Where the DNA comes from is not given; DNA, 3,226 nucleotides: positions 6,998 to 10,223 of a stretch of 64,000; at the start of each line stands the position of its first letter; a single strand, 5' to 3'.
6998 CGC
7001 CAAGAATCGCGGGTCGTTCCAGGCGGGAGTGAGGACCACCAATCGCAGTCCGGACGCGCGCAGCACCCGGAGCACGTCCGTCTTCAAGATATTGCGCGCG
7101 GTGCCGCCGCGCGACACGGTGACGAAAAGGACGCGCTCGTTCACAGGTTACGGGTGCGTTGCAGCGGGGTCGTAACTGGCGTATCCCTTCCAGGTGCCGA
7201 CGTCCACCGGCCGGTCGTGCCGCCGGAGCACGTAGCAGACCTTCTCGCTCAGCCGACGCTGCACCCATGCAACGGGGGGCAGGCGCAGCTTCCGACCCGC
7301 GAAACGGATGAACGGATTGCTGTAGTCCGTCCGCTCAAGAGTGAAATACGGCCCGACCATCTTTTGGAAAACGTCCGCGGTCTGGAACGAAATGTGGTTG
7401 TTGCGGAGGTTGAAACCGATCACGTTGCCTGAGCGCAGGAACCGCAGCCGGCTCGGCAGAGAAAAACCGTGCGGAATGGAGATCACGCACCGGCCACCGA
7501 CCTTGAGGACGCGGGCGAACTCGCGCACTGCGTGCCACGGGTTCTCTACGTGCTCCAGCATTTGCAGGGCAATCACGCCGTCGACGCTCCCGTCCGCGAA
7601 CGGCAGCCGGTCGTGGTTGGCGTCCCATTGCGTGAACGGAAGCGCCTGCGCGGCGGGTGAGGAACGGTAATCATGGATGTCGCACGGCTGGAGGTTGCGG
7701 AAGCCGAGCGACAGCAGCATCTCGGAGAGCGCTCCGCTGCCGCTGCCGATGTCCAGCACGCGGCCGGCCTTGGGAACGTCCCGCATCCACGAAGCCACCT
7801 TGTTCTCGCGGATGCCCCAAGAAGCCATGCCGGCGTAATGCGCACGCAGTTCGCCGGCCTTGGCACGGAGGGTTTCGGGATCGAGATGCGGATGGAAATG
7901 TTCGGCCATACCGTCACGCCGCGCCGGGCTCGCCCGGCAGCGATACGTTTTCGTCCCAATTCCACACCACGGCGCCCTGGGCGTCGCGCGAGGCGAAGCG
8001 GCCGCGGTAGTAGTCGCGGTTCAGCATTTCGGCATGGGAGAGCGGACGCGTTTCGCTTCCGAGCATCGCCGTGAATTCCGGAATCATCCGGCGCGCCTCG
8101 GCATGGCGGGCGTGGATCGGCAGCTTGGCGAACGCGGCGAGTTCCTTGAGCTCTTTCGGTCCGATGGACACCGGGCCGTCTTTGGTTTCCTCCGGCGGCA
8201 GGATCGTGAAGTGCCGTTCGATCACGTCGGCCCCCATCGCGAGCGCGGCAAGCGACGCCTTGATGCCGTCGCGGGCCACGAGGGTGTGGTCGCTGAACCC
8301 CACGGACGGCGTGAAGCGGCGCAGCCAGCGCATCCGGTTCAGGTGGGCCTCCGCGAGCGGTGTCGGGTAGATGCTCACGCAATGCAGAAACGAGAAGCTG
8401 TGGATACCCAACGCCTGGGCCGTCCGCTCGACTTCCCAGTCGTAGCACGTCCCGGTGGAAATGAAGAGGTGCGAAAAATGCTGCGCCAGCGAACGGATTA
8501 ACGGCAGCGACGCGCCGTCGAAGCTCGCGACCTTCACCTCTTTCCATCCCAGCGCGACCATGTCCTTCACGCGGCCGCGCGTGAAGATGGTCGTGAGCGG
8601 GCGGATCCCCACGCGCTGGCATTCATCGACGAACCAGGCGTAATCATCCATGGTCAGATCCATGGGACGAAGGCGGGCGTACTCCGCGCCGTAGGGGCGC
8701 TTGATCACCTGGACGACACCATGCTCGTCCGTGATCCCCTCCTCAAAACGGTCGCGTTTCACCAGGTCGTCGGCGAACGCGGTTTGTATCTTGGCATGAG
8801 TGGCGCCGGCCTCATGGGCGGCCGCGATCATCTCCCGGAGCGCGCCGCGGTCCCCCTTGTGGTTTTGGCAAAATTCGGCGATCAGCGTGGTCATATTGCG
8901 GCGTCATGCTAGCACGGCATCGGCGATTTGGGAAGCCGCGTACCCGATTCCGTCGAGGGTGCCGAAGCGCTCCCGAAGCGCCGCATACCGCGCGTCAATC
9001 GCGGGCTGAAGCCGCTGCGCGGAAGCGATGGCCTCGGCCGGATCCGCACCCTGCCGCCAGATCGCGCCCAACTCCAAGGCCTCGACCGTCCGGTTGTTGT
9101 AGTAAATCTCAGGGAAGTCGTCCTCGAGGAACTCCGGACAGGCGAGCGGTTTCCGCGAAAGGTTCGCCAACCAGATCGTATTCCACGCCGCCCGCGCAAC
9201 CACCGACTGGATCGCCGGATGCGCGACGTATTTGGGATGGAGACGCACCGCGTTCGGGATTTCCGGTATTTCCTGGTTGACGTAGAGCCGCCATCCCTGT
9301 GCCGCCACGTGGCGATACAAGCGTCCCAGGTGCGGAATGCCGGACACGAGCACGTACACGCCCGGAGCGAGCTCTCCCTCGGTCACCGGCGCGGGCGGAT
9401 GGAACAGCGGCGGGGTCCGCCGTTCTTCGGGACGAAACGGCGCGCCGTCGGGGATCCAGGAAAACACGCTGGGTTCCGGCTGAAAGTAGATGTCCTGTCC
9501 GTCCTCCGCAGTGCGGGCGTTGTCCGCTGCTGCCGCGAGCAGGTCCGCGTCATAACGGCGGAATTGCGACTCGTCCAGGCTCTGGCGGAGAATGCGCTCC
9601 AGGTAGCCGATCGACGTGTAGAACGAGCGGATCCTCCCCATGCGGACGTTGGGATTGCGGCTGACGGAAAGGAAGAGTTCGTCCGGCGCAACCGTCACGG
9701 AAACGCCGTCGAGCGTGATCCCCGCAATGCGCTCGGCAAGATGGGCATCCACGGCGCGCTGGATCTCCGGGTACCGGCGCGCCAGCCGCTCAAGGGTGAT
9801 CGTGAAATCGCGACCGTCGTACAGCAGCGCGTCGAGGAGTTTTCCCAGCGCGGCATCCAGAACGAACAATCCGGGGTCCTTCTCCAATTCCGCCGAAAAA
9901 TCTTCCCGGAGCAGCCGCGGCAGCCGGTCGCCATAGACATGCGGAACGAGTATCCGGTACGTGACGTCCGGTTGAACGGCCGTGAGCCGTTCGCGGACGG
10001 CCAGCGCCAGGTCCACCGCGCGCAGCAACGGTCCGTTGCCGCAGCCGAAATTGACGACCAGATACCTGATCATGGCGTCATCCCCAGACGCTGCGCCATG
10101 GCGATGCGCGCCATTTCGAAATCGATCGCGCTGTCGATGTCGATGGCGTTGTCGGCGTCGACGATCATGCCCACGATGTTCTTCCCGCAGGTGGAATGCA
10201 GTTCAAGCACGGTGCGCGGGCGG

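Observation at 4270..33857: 27-gene, ~29.6-kb co-directional glycan super-cluster with eight methyltransferases and two merged amino-sugar pathways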

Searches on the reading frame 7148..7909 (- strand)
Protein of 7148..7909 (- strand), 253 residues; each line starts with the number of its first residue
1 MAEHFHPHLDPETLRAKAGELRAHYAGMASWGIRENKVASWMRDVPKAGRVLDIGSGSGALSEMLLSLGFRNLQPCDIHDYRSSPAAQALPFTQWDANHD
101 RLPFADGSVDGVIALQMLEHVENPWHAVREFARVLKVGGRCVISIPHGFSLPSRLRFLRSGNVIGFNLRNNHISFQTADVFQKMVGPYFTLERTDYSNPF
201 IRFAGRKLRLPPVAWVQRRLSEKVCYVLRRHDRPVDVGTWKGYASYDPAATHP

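Call 4: search_protein_families(library=pfam, proteins=[window:7148-7909:-], max_evalue=0.001)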
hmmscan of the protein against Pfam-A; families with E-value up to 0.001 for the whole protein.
window:7148-7909:- (253 aa): 7 families
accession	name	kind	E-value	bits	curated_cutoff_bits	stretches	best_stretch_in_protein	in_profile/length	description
PF08241.18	Methyltransf_11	-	1e-17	65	21.2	1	52-143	1-95/95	Methyltransferase domain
PF13489.12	Methyltransf_23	-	1.8e-12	47.7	27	1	46-184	21-153/164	Methyltransferase domain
PF13649.12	Methyltransf_25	-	3.4e-11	44.1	27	1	51-139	1-97/97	Methyltransferase domain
PF08242.18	Methyltransf_12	-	1.4e-08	35.7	30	1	52-141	1-98/98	Methyltransferase domain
PF07021.18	MetW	-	1.9e-07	31.3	21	1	43-163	9-127/193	Methionine biosynthesis protein MetW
PF13847.12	Methyltransf_31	-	4.1e-07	30.2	27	1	92-146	58-112/145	Methyltransferase domain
PF05148.21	Methyltransf_8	-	0.00023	21.6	27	1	38-174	63-186/219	Hypothetical methyltransferase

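Call 8: search_protein_families(library=ncbifam, proteins=[window:7148-7909:-], max_evalue=0.001)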
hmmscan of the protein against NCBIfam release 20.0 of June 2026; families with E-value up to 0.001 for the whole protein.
window:7148-7909:- (253 aa): 14 families
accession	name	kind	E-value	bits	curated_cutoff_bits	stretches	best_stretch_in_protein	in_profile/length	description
NF045667.1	MTase_DVU1556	equivalog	1.3e-13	50.9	155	1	45-144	20-120/213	DVU_1556 family methyltransferase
TIGR02081.1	metW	equivalog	3.7e-09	36.4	189.5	1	42-161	8-125/194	methionine biosynthesis protein MetW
TIGR02072.1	BioC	equivalog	1.9e-08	34.4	184.95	1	41-146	26-135/244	malonyl-ACP O-methyltransferase BioC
NF001241.0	PRK00216.1-2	equivalog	4.9e-08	32.9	327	1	44-144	48-148/231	demethylmenaquinone methyltransferase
TIGR01983.1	UbiG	equivalog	3.6e-07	29.7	102.95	1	47-144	49-152/228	bifunctional 2-polyprenyl-6-hydroxyphenol methylase/3-demethylubiquinol 3-O-methyltransferase UbiG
NF052510.1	methyltran_MpqE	exception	4.1e-06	26.4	335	1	95-155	103-160/234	methyl-plastoquinone biosynthesis methyltransferase MpqE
TIGR01934.1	MenG_MenH_UbiE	subfamily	7.4e-06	25.4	158.35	1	38-143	31-141/223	ubiquinone/menaquinone biosynthesis methyltransferase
NF041255.1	mycofact_MftM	equivalog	9.7e-06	25.1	200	1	47-147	139-243/289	mycofactocin oligosaccharide methyltransferase MftM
NF041537.1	ArsM_AhpD_UU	exception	6.9e-05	21.8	510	1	96-143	133-180/345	arsenite methyltransferase/AhpD domain selenoprotein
NF004452.0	PRK05785.1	equivalog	0.00015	21.3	207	1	34-136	38-138/228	hypothetical protein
NF001244.0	PRK00216.1-5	equivalog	0.00017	20.9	216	0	39-143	41-153/236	bifunctional demethylmenaquinone methyltransferase/2-methoxy-6-polyprenyl-1,4-benzoquinol methylase UbiE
NF008823.0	PRK11873.1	subfamily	0.00018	21.1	263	0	100-154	138-193/272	arsenite methyltransferase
NF001240.0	PRK00216.1-1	equivalog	0.0002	20.5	378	0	96-143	121-168/251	bifunctional demethylmenaquinone methyltransferase/2-methoxy-6-polyprenyl-1,4-benzoquinol methylase UbiE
NF043040.1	corrin_prot_MT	hypoth_equivalog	0.0004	19.9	180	0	43-143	36-147/216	corrinoid protein-associated methyltransferase CpaM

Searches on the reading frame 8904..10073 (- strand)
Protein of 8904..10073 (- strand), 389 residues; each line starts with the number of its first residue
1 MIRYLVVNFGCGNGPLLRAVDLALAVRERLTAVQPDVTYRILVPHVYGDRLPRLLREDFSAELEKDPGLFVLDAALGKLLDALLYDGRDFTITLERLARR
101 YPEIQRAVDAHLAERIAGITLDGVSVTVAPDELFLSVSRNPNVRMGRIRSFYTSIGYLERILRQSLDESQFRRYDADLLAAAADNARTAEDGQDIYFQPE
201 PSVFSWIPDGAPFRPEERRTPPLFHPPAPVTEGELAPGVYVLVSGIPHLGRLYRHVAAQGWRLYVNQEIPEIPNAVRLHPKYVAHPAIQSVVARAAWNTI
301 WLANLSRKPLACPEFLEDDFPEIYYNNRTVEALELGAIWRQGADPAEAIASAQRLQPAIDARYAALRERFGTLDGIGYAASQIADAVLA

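Call 4: search_protein_families(library=pfam, proteins=[window:8904-10073:-], max_evalue=0.001)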
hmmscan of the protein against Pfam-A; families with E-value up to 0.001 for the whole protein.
window:8904-10073:- (389 aa): 0 families

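Call 8: search_protein_families(library=ncbifam, proteins=[window:8904-10073:-], max_evalue=0.001)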
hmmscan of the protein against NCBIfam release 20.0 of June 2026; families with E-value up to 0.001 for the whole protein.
window:8904-10073:- (389 aa): 0 families

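Call 30: search_solved_structures(query=window:8904-10073:-, max_evalue=1)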
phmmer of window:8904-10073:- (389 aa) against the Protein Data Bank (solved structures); distinct sequences matched with E-value up to 1: 4.
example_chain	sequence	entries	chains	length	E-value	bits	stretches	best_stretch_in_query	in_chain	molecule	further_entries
6n2m_A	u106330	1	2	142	0.24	13.6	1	52-123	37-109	Caspase recruitment domain-containing protein 9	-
6z0l_A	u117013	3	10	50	0.4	12.8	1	333-375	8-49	Positive Strand | 'Positive' Strand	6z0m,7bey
2c1x_A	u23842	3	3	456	0.52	12.5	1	281-337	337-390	UDP-GLUCOSE FLAVONOID 3-O GLYCOSYLTRANSFERASE | UDP GLUCOSE:FLAVONOID 3-O-GLUCOSYLTRANSFERASE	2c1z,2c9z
6n2p_A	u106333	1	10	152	0.76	11.9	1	52-119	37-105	Caspase recruitment domain-containing protein 9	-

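Call 48: find_homologous_proteins(query=window:8904-10073:-, max_evalue=0.00001)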
Query window:8904-10073:- (389 aa): 22 proteins with E <= 0.00001 among 8000 candidates.
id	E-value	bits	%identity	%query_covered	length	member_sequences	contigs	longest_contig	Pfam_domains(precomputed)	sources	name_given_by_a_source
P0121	2.2e-257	871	100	100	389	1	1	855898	-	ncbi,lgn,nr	ncbi:hypothetical protein EPO33_02650 [Patescibacteria group bacterium]|nr:MAG: hypothetical protein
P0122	3.8e-223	759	86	100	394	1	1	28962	-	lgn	-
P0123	5.2e-164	564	66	100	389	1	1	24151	-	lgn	-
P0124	2.2e-132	460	55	100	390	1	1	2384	-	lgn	-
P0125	2.1e-127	443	54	98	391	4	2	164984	-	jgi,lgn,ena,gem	-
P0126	6.2e-120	419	52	99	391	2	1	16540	-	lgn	-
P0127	3.6e-116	406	51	99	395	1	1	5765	-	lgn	-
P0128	2.9e-89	318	40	99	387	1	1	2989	-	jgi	jgi:hypothetical protein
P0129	1.2e-78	283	39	99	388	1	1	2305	-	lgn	-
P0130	6.3e-78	281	36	100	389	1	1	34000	-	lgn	-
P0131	2.4e-76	275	37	99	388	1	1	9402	-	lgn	-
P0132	7.0e-76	274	35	100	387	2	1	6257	-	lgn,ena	-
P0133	1.6e-75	273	35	100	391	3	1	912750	-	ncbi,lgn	-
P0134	7.9e-75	270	37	98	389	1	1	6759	-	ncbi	ncbi:MAG: hypothetical protein ACFFAH_13630 [Promethearchaeota archaeon]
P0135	1.1e-74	270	35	100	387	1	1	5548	-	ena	-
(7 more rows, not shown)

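Call 59: predict_structure(alignment_id=A2)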
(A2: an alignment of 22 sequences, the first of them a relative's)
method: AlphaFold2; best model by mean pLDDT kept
length: 389 residues; sequences in the alignment: 22
mean_pLDDT: 92.0   pTM: 0.92
mean pLDDT of the five models: 92.0, 91.3, 91.2, 91.2, 90.8
residues with pLDDT >= 90: 293; 70-90: 86; 50-70: 10; < 50: 0
segments of 3 or more residues with pLDDT < 50: none
pLDDT, mean of each block of 10 residues (from residue 1): 95 87 98 97 94 92 95 97 82 93 97 98 97 96 91 93 95 95 95 93 88 90 92 89 63 78 87 88 94 92 96 86 95 95 89 97 98 98 96
secondary structure, 60 per line:
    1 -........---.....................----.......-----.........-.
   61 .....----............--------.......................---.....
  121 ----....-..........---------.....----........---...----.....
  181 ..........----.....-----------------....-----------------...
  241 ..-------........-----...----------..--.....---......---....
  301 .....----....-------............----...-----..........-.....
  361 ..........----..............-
elements in order: E2-9 H13-33 E38-44 H50-58 H60-65 E70-73 H74-81 H90-112 E116-120 E125-128 E133-139 E149-153 H158-165 H176-190 E195-199 E217-220 E238-242 H250-257 E263-265 H280-284 E288-293 H297-305 E310-313 H321-332 E337-339 H345-354 H356-370 H375-388

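Call 61: fold_search(model_id=the predicted structure, library=pdb)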
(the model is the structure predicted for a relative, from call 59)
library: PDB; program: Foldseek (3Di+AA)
matches with E <= 10: 1258; with E <= 0.001: 281
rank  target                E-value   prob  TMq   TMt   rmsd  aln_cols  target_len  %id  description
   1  5du2_B                8.0e-10  1.00  0.55  0.57   7.5       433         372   15  Structural analysis of EspG2 glycosyltransferase (released 2015-10-14)
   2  6lfz_B                1.6e-09  1.00  0.55  0.50   7.0       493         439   14  Crystal structure of SbCGTb in complex with UDPG (released 2020-11-18)
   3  1iir                  1.7e-09  1.00  0.48  0.49   8.2       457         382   16  Crystal Structure of UDP-glucosyltransferase GtfB (released 2001-07-18)
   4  6lg0_D                5.4e-09  1.00  0.54  0.50   6.9       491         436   14  Crystal structure of SbCGTa in complex with UDP (released 2020-11-18)
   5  6lg1_B                5.4e-09  1.00  0.53  0.49   7.4       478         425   13  Crystal structure of LpCGTa in complex with UDP (released 2020-11-18)
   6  3oti_A                5.7e-09  1.00  0.55  0.56  10.3       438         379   12  Crystal Structure of CalG3, Calicheamicin Glycostyltransferase, TDP and calicheamicin T0 bound form (released 2010-12-15)
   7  3iaa_A                6.1e-09  1.00  0.59  0.58   7.8       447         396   16  Crystal Structure of CalG2, Calicheamicin Glycosyltransferase, TDP bound form (released 2010-06-02)
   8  6lg0_B                6.4e-09  1.00  0.57  0.51   7.1       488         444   14  Crystal structure of SbCGTa in complex with UDP (released 2020-11-18)
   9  3d0q_A                7.2e-09  1.00  0.50  0.52  11.4       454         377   12  Crystal structure of calG3 from Micromonospora echinospora determined in space group I222 (released 2008-06-24)
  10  6pnt                  9.5e-09  1.00  0.56  0.52  11.4       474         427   12  Structural Characterization of UDP-glycosyltransferase from Tetranychus Urticae (released 2020-07-08)
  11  6lfz_A                1.0e-08  1.00  0.54  0.50   6.9       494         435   14  Crystal structure of SbCGTb in complex with UDPG (released 2020-11-18)
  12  2p6p_B                1.1e-08  1.00  0.54  0.55   6.5       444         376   14  X-ray crystal structure of C-C bond-forming dTDP-D-Olivose-transferase UrdGT2 (released 2007-08-07)
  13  2acv_B                1.3e-08  1.00  0.56  0.49   7.4       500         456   13  Crystal Structure of Medicago truncatula UGT71G1 (released 2005-11-15)
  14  1rrv_B                1.5e-08  1.00  0.50  0.49   9.2       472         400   16  X-ray crystal structure of TDP-vancosaminyltransferase GtfD as a complex with TDP and the natural substrate, desvancos (released 2004-05-18)
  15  2p6p_A                1.6e-08  1.00  0.50  0.51   7.1       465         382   12  X-ray crystal structure of C-C bond-forming dTDP-D-Olivose-transferase UrdGT2 (released 2007-08-07)
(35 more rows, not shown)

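Call 79: search_protein_representatives(alignment_id=A2)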
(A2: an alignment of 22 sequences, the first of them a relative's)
Query: 22 sequences, 387 profile positions. Proteins with E-value up to 0.001 (for the whole library): 277; up to 1e-10: 226; up to 1e-30: 128. The best 150 are listed.
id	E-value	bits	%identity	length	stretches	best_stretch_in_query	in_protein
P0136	4.0e-179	612.0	-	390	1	1-386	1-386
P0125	1.9e-153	527.4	-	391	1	1-386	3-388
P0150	1.5e-145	501.4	-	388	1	1-386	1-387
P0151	3.0e-117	408.3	-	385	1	1-384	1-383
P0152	3.7e-110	384.9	-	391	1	2-385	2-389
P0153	2.0e-109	382.5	-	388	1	1-383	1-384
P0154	9.1e-107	373.8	-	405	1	2-383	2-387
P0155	8.4e-104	364.0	-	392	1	2-385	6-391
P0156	8.8e-101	354.1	-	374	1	2-386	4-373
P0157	7.7e-100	351.0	-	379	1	1-381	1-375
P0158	7.9e-100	350.9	-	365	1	29-385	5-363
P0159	4.7e-99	348.4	-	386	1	1-383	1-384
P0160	9.9e-99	347.3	-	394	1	2-385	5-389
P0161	5.1e-95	335.1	-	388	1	2-385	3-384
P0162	9.3e-94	330.9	-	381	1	1-384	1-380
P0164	8.1e-93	327.9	-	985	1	1-385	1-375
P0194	5.1e-65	236.3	-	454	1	2-386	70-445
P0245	5.0e-40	154.1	-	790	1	3-381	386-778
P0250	4.1e-39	151.1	-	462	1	9-381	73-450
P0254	2.0e-37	145.5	-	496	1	9-385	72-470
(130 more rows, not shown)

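Call 80: search_protein_families(library=pfam, proteins=[P0164, P0245, P0254, P0250, P0194], max_evalue=0.001)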
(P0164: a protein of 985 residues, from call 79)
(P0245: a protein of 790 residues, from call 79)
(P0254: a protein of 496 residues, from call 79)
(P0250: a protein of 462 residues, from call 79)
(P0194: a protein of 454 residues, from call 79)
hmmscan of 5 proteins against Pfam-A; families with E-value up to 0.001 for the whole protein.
P0164 (985 aa): 6 families
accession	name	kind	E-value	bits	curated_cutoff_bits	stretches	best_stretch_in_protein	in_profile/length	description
PF03721.20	UDPG_MGDP_dh_N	-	1.8e-41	142.2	27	1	551-724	2-179/187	UDP-glucose/GDP-mannose dehydrogenase family, NAD binding domain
PF00984.24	UDPG_MGDP_dh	-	7.2e-24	84.2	25.4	1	746-837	1-93/94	UDP-glucose/GDP-mannose dehydrogenase family, central domain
PF03720.21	UDPG_MGDP_dh_C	-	2.9e-19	69.8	30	1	865-965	2-102/103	UDP-glucose/GDP-mannose dehydrogenase family, UDP binding domain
PF00571.33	CBS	-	2.1e-09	38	24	1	418-469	10-56/57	CBS domain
PF03446.21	NAD_binding_2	-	9.3e-05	22.9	21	1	552-676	2-104/161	NAD binding domain of 6-phosphogluconate dehydrogenase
PF02826.25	2-Hacid_dh_C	-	0.00015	21.7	25.1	0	537-586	24-73/178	D-isomer specific 2-hydroxyacid dehydrogenase, NAD binding domain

P0245 (790 aa): 0 families

P0254 (496 aa): 1 family
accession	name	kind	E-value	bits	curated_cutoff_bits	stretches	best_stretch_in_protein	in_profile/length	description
PF04101.22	Glyco_tran_28_C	-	5e-06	27.1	22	1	363-450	70-154/166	Glycosyltransferase family 28 C-terminal domain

P0250 (462 aa): 0 families

P0194 (454 aa): 0 families

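Call 81: find_encoding_contigs(protein=P0164, flank=8000, max_places=3)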
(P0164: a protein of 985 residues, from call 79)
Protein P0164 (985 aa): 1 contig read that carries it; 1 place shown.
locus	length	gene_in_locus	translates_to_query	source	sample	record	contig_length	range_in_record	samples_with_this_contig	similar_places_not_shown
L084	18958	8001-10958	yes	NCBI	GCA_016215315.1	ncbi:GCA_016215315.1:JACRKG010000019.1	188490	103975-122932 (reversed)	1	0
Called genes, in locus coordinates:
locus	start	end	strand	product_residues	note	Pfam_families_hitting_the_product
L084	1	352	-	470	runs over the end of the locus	PF05159:Capsule_synth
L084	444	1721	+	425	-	PF02223:Thymidylate_kin (weak)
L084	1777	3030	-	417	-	PF08421:Methyltransf_13, PF13489:Methyltransf_23, PF08484:Methyltransf_14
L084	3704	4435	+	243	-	PF00534:Glycos_transf_1, PF13692:Glyco_trans_1_4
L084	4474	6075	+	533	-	PF13231:PMT_2 (weak)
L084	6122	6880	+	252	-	PF02348:CTP_transf_3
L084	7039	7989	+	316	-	PF03102:NeuB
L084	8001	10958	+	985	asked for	PF00571:CBS (faint), PF03721:UDPG_MGDP_dh_N, PF00984:UDPG_MGDP_dh, PF03720:UDPG_MGDP_dh_C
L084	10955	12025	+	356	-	PF13439:Glyco_transf_4, PF00534:Glycos_transf_1, PF13692:Glyco_trans_1_4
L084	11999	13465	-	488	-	PF01943:Polysacc_synt, PF13440:Polysacc_synt_3, PF01554:MatE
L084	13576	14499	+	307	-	PF00535:Glycos_transf_2, PF13641:Glyco_tranf_2_3 (weak)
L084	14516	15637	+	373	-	-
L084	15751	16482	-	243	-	PF07021:MetW, PF13489:Methyltransf_23, PF13847:Methyltransf_31, PF08241:Methyltransf_11, PF08242:Methyltransf_12, PF13649:Methyltransf_25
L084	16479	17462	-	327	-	-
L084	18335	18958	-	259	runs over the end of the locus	PF13489:Methyltransf_23, PF08241:Methyltransf_11, PF08242:Methyltransf_12, PF13649:Methyltransf_25 (weak), PF13847:Methyltransf_31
